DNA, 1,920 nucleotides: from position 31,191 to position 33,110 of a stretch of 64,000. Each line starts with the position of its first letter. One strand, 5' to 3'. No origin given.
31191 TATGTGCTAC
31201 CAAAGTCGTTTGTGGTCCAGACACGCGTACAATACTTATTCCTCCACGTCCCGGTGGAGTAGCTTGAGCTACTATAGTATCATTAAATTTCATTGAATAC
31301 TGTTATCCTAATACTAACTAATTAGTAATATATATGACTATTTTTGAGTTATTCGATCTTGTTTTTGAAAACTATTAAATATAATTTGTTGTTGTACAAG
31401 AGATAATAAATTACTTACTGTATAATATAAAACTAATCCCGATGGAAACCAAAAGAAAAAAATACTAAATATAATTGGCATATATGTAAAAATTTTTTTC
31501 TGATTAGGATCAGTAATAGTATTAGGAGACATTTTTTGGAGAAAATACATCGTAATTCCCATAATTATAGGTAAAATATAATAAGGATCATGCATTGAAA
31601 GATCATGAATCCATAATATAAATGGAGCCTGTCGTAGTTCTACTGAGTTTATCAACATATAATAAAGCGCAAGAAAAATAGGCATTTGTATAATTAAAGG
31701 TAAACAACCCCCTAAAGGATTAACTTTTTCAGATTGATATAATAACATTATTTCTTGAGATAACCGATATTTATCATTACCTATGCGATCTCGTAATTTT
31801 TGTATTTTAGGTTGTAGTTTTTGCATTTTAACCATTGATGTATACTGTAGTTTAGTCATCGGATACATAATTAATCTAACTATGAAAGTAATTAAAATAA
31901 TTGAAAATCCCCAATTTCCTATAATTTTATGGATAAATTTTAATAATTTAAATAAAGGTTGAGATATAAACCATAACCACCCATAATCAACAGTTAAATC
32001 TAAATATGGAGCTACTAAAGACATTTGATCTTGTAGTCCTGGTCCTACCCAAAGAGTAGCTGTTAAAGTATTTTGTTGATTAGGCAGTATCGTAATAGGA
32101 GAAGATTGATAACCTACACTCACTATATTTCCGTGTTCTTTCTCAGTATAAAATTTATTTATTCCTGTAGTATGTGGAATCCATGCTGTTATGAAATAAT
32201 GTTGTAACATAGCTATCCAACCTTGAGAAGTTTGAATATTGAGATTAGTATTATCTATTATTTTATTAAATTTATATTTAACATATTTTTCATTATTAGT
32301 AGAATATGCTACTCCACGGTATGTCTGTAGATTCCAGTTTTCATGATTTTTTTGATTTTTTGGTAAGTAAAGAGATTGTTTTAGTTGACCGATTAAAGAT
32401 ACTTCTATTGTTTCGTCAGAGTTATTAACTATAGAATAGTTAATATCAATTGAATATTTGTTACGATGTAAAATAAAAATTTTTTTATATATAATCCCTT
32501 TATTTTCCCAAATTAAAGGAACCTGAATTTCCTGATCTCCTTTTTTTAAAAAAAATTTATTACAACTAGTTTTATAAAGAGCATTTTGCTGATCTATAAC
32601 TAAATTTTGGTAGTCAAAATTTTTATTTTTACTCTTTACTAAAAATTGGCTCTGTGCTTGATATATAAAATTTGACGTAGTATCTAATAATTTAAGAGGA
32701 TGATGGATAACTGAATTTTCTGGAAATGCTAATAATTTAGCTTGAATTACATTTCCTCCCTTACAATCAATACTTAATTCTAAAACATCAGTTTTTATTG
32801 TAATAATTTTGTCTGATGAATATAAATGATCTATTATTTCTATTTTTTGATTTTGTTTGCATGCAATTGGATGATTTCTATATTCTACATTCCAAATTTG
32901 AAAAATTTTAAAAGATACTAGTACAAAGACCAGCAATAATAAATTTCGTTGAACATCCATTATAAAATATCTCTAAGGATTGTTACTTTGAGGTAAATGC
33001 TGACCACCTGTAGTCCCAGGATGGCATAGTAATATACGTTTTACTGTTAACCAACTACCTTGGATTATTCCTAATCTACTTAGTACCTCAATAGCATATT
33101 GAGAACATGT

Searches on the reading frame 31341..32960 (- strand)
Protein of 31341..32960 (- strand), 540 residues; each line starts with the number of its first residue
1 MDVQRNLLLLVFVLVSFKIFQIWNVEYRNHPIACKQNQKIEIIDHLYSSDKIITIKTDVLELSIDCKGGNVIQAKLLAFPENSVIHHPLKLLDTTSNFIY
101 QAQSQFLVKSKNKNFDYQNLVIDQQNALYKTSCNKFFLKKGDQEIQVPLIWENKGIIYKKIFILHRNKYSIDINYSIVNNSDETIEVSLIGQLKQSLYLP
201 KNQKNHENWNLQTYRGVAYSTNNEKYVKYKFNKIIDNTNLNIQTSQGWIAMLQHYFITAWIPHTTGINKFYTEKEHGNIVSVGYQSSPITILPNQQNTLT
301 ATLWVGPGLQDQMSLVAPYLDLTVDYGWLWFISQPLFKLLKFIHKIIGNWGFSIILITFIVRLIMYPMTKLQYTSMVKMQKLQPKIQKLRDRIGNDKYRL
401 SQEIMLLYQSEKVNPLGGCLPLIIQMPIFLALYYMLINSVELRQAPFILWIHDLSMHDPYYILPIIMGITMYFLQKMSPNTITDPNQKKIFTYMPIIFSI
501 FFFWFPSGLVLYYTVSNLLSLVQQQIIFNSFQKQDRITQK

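Call 43: search_protein_families(library=ncbifam, proteins=[window:31341-32960:-], max_evalue=0.00001)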
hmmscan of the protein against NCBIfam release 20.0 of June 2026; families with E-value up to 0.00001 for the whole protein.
window:31341-32960:- (540 aa): 19 families
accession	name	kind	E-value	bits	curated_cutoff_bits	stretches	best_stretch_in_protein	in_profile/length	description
NF002351.0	PRK01318.1-1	equivalog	5e-226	751.7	740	1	1-535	1-538/545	membrane protein insertase YidC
NF002352.0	PRK01318.1-3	equivalog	3.6e-167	557.9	447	1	48-536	84-557/562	membrane protein insertase YidC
NF002353.0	PRK01318.1-4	equivalog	4.6e-97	326.1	365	2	43-462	74-489/596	membrane protein insertase YidC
NF002357.0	PRK01318.2-4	equivalog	1.9e-92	310.8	479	1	204-536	202-521/532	membrane protein insertase YidC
TIGR03593.1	yidC_nterm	equivalog_domain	1.7e-84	284.5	58.25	1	4-348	2-363/363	membrane protein insertase YidC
NF002354.0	PRK01318.2-1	equivalog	2.4e-71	240.9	1094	1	248-537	259-540/548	membrane protein insertase YidC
TIGR03592.1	yidC_oxa1_cterm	subfamily_domain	1.2e-63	214.7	84.3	1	349-528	1-190/191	membrane protein insertase YidC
NF002355.0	PRK01318.2-2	equivalog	4.7e-47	160.8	891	1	325-534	372-600/602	membrane protein insertase YidC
NF002168.0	PRK01001.1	equivalog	1.5e-44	152.6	670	1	318-534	540-781/795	membrane protein insertase YidC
NF002356.0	PRK01318.2-3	equivalog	3.8e-44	151.1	460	1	38-537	72-580/627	membrane protein insertase YidC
NF002803.0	PRK02944.1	equivalog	2.7e-43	148.2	377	1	328-528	36-241/255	YidC family membrane integrase SpoIIIJ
NF002358.0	PRK01318.2-5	equivalog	1.5e-34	119.7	605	1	320-527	311-535/545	membrane protein insertase YidC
NF002350.0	PRK01315.1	equivalog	4.8e-31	108.1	282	1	349-441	41-133/329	membrane protein insertase YidC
NF002359.0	PRK01318.2-6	equivalog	3.4e-30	104.9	600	1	49-537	95-587/624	membrane protein insertase YidC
NF002734.0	PRK02654.1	equivalog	7.2e-26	90.9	324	2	331-437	7-117/384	membrane protein insertase YidC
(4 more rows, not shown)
